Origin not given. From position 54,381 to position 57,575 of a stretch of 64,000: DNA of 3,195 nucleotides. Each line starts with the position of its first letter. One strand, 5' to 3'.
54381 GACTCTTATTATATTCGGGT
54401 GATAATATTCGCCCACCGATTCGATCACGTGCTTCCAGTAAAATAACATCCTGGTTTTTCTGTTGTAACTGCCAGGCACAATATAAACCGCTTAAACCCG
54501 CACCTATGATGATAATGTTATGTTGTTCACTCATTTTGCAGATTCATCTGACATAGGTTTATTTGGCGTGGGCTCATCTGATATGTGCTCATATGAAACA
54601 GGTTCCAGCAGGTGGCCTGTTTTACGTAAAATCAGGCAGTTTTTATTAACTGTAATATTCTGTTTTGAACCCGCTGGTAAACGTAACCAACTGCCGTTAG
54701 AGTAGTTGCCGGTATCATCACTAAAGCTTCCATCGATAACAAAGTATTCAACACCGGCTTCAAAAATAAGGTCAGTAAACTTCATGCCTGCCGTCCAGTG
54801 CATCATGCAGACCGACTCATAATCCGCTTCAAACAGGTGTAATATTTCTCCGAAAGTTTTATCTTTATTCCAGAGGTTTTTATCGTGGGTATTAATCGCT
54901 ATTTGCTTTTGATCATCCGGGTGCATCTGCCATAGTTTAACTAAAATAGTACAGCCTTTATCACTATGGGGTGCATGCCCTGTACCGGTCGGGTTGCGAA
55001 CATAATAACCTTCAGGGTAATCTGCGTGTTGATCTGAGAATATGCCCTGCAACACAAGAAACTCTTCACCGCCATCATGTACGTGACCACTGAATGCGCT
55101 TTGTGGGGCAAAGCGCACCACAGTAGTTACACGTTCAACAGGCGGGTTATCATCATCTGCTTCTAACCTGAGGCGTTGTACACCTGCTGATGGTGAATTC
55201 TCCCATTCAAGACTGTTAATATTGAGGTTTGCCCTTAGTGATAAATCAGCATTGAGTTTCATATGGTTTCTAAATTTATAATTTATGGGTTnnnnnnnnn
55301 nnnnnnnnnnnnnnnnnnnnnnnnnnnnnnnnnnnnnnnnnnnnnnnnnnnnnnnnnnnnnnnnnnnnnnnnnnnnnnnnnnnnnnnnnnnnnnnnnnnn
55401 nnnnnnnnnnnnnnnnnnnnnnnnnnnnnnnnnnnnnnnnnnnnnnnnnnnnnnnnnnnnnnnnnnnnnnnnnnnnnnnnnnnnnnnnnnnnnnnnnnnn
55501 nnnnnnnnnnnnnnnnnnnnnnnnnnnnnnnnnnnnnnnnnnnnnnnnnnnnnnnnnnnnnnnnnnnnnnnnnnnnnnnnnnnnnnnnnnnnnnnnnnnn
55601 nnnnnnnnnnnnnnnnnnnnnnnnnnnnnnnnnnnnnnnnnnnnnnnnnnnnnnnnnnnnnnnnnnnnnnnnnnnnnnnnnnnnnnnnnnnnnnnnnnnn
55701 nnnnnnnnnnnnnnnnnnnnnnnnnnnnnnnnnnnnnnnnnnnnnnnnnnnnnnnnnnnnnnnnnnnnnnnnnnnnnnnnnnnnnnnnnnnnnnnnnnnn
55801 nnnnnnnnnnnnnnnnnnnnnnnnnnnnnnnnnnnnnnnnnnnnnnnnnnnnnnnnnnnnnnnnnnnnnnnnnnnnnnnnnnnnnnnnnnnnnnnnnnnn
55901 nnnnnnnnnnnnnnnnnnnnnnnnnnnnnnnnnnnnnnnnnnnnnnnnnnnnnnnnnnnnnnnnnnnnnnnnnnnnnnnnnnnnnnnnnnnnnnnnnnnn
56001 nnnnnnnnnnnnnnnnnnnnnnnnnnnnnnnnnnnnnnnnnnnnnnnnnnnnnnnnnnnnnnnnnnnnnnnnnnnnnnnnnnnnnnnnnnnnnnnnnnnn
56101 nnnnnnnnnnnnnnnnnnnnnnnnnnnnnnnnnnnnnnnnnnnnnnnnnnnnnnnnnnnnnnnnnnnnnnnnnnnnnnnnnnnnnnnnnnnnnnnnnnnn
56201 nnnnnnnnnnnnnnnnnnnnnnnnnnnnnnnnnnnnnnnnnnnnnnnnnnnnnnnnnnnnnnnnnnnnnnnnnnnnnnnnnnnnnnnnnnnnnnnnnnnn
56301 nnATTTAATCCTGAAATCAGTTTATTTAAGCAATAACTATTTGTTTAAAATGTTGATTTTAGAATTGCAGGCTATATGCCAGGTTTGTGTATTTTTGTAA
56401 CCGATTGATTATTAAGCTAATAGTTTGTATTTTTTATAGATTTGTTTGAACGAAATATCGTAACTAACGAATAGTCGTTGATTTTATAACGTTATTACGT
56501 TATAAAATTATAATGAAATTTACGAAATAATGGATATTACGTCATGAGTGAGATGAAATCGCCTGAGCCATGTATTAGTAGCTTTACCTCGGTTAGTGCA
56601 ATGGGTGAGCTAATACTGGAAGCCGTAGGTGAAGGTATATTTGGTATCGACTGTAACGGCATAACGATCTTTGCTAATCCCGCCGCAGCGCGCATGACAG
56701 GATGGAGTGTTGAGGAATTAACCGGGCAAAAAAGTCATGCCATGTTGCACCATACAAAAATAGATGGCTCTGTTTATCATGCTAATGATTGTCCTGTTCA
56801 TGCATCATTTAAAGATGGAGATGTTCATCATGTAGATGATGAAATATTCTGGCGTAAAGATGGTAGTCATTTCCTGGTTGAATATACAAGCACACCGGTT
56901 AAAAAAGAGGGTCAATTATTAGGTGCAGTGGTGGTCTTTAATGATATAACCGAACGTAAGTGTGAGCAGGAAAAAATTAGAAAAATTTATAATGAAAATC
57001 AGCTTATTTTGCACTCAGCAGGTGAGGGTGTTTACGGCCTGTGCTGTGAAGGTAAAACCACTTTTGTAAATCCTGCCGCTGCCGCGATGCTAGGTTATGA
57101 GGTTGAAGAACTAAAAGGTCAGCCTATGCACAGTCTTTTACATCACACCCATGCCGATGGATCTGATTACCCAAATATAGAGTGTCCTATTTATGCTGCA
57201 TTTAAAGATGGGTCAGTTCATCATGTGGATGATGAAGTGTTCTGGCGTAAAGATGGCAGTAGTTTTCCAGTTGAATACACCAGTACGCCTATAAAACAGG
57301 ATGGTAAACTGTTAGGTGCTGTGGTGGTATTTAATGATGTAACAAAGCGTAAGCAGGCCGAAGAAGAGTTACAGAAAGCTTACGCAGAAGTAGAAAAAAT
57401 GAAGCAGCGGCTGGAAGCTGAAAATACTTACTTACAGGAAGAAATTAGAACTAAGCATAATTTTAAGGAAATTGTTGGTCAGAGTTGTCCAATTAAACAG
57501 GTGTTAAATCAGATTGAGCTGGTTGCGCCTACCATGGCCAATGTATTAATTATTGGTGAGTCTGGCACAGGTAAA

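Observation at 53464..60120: Compact sigma54 module: PAS-PAS enhancer-binding protein flanked by two target operons of unknown function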

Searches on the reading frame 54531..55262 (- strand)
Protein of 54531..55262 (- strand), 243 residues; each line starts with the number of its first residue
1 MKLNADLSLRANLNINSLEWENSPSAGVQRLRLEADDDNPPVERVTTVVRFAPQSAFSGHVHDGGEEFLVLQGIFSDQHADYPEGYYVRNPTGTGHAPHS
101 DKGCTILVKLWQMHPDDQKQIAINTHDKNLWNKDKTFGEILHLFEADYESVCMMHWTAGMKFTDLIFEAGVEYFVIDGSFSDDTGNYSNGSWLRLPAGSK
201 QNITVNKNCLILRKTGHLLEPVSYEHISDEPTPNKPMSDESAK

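Call 3: search_protein_families(library=pfam, proteins=[window:54531-55262:-], max_evalue=0.01)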
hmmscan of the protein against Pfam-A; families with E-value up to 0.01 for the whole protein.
window:54531-55262:- (243 aa): 2 families
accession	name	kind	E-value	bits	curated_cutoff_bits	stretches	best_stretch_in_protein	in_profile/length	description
PF12973.13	Cupin_7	-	1.3e-37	128.2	27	2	13-113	6-104/105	ChrR Cupin-like domain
PF14499.12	DUF4437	-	2.4e-05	24.1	24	0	162-208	49-99/250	Domain of unknown function (DUF4437)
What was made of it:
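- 54531..55262 (-): Operon A, gene 2: bicupin of the ChrR C-terminal type, with no anti-sigma domain. Pfam Cupin_7 with two stretches, E 1e-37 (call 3).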

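Call 6: search_protein_families(library=ncbifam, proteins=[window:54531-55262:-], max_evalue=0.001)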
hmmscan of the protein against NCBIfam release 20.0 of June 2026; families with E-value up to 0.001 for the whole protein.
window:54531-55262:- (243 aa): 1 family
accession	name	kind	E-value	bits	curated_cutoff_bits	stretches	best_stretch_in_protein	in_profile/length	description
TIGR02451.1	anti_sig_ChrR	subfamily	1.8e-12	47.5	124.5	1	9-104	98-190/216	ChrR family anti-sigma-E factor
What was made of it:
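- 54531..55262 (-): TIGR02451 matches only profile positions 98-190 and scores below cutoff (call 6).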

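Call 37: search_solved_structures(query=window:54531-55262:-, max_evalue=0.01)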
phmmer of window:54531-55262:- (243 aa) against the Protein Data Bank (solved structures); distinct sequences matched with E-value up to 0.01: 1.
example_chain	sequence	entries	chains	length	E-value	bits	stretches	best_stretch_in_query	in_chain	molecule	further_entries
3o14_A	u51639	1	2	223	3.5e-44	154.5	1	1-218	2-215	Anti-ECFsigma factor, ChrR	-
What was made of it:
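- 54531..55262 (-): PDB 3o14, E 3.5e-44 (call 37).
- The cupin is of the ChrR C-terminal type (calls 3, 37).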

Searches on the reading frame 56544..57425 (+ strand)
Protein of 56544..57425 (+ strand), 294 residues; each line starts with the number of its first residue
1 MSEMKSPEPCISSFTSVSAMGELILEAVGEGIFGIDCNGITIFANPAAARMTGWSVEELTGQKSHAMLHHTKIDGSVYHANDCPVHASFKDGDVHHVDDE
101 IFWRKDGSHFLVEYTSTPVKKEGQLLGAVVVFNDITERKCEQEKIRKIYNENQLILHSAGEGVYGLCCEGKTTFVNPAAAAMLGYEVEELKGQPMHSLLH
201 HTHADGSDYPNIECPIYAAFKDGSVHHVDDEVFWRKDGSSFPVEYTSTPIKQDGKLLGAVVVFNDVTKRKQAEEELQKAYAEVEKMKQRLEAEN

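Call 21: search_solved_structures(query=window:56544-57425:+, max_evalue=0.001, show_alignments=3)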
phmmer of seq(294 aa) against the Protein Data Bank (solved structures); distinct sequences matched with E-value up to 0.001: 10.
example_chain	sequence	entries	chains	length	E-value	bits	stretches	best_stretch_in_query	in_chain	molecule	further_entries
5xgb_A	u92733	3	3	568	2.9e-09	39.9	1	152-273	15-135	Uncharacterized protein | Uncharacterized protein PA0861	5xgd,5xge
5fq1_A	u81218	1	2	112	1.3e-05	27.9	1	143-203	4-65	HISTIDINE KINASE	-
8bjp_AAA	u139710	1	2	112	1.4e-05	27.9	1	143-203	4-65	cytoplasmic PAS domain of CitA from Geobacillus thermodenitrificans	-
2pr5_A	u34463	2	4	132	3.9e-05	26.4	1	172-284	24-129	Blue-light photoreceptor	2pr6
2mwg_A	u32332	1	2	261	0.00016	24.4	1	172-285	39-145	Blue-light photoreceptor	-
7a6p_A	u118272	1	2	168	0.00019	24.1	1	155-288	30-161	Putative Sensory box protein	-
3ewk_A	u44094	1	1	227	0.00028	23.6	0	169-278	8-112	Sensor protein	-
7r5n_A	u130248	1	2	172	0.00042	23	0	38-146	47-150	Sensory box protein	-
2w0n_A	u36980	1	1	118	0.00095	21.8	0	142-267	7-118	SENSOR PROTEIN DCUS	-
4gcz_A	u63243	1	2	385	0.00095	21.8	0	172-285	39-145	Blue-light photoreceptor, Sensor protein fixL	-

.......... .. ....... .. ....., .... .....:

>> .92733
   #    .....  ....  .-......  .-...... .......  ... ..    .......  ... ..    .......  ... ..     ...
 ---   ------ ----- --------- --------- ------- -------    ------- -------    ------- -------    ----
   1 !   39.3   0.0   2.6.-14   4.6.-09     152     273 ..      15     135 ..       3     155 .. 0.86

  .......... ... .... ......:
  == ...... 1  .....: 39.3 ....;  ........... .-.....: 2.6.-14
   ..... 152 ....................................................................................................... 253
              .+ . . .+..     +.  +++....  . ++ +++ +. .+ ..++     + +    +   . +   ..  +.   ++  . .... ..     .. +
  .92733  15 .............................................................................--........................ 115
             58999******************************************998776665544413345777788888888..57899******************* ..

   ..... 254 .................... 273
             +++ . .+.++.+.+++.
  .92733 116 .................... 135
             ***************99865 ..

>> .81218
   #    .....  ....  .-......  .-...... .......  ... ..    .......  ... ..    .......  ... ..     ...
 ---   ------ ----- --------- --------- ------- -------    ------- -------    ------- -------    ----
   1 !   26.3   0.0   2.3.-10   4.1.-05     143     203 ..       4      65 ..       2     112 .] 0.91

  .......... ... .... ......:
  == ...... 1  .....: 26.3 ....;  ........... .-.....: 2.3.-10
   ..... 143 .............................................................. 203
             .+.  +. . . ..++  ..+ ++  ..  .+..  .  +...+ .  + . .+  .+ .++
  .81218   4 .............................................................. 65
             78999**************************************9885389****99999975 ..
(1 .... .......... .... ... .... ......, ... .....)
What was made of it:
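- Tried and rejected: The single-sequence search gave a best hit of E 3e-9 to the RbdA PAS (call 21).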

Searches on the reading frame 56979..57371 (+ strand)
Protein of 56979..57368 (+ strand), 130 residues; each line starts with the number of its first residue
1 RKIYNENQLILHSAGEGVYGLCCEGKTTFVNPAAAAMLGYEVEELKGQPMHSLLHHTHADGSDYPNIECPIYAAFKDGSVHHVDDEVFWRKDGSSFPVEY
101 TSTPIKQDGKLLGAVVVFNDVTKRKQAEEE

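Call 68: search_protein_representatives(protein=window:56979-57368:+)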
Query: 130 residues. Proteins with E-value up to 0.001 (for the whole library): 115649; up to 1e-10: 35571; up to 1e-30: 6305. The best 150 are listed.
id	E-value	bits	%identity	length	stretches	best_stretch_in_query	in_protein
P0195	1.5e-108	374.6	39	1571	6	6-130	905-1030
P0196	1.0e-101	352.5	49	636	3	8-128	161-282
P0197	7.1e-99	343.3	60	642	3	9-126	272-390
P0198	1.6e-98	342.2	62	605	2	3-129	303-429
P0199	2.5e-98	341.5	59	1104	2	3-128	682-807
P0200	3.7e-97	337.7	48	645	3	8-128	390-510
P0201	8.7e-96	333.3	59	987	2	5-129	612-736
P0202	2.7e-94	328.5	61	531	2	7-129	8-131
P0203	2.3e-93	325.4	51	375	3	4-129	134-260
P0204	8.4e-93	323.6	22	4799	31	9-130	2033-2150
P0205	4.1e-92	321.4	61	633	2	7-128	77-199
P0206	4.2e-92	321.4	43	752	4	6-129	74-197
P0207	1.6e-91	319.5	66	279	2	4-128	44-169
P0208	1.2e-90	316.7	43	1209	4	6-128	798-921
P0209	1.0e-89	313.6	55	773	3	5-129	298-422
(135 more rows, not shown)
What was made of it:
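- The PAS subtype is generic: 6,305 representative clusters at E<=1e-30 (call 68).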

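Call 91: predict_structure(alignment_id=A2)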
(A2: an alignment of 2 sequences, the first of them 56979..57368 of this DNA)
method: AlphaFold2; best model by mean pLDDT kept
length: 130 residues; sequences in the alignment: 2
mean_pLDDT: 42.8   pTM: 0.35
mean pLDDT of the five models: 42.8, 41.7, 40.0, 38.6, 37.4
residues with pLDDT >= 90: 0; 70-90: 9; 50-70: 24; < 50: 97
segments of 3 or more residues with pLDDT < 50: 1-84, 103-107, 109-115
pLDDT, mean of each block of 10 residues (from residue 1): 30 34 37 40 31 30 35 36 50 61 47 52 72
secondary structure, 60 per line:
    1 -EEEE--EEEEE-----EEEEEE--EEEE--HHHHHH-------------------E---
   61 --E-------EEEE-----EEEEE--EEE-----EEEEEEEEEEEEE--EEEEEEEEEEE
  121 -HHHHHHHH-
elements in order: E2-5 E8-12 E18-23 E26-29 H32-37 E71-74 E80-84 E87-89 E95-107 E110-120 H122-129
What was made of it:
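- Tried and rejected: AF2 model of PAS2 from a two-sequence alignment. pLDDT was 42.8, which is unusable, so no fold search was run on it (call 91).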

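Call 94: search_solved_structures(query=A3, max_evalue=0.001, show_alignments=3)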
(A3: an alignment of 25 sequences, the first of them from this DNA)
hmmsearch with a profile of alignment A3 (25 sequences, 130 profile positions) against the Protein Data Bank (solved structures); distinct sequences matched with E-value up to 0.001: 59.
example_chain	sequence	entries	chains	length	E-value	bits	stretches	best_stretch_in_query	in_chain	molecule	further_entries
5fq1_A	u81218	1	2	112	3.1e-11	46.5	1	4-57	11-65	HISTIDINE KINASE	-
8bjp_AAA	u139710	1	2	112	3.7e-11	46.3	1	4-57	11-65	cytoplasmic PAS domain of CitA from Geobacillus thermodenitrificans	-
5xgb_A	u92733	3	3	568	1.8e-10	44.1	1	4-127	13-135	Uncharacterized protein | Uncharacterized protein PA0861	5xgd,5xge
9cmf_A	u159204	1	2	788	1.4e-08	38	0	16-106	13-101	Oxygen sensor protein DosP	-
9cdr_A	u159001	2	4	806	1.4e-08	37.9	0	16-106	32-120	Oxygen sensor protein DosP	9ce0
9clo_A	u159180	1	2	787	1.5e-08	37.9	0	16-104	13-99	Oxygen sensor protein DosP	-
9bgv_A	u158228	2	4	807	1.5e-08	37.8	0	16-104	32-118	Oxygen sensor protein DosP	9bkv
4mn5_A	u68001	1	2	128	2.3e-08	37.2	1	3-50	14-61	Sensor protein kinase WalK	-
2w0n_A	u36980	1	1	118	4.3e-08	36.4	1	4-43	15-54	SENSOR PROTEIN DCUS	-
7duc_A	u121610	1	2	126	1.6e-07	34.5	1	3-50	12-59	Sensor protein kinase WalK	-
3ewk_A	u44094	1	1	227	6.8e-07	32.5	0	21-130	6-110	Sensor protein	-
6ywq_A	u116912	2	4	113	2.6e-06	30.6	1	24-125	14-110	Multi-sensor hybrid histidine kinase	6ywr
8osj_N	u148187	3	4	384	3.1e-06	30.4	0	7-54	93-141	Basic helix-loop-helix ARNT-like protein 1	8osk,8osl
4f3l_B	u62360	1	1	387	3.2e-06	30.3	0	7-54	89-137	BMAL1b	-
8pky_A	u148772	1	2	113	3.2e-06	30.3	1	24-125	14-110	histidine kinase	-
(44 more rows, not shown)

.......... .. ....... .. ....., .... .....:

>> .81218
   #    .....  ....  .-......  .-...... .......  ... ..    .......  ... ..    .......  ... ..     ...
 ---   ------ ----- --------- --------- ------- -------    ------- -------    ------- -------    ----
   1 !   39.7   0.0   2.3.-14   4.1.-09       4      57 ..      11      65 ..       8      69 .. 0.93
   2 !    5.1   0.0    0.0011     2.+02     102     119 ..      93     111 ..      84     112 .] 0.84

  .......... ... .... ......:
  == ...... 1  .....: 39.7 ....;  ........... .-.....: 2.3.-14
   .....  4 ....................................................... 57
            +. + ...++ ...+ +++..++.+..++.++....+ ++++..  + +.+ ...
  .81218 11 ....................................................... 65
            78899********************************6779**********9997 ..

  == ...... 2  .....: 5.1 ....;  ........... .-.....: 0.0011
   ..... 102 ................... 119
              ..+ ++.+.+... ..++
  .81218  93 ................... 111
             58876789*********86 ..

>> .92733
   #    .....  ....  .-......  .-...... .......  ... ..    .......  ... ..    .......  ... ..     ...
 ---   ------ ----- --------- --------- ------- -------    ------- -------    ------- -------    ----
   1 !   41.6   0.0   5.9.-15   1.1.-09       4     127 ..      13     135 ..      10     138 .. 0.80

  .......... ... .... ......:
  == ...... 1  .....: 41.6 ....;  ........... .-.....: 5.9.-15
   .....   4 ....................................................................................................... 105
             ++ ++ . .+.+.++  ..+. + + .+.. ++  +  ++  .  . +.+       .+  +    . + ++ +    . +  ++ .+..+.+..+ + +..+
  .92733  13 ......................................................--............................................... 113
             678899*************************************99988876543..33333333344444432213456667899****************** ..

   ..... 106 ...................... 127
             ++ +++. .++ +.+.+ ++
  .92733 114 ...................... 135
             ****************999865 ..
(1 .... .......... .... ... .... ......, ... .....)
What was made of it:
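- Tried and rejected: The profile search gave CitA PASc, RbdA, DosP and WalK at E 1e-8 to 1e-11 (call 94).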
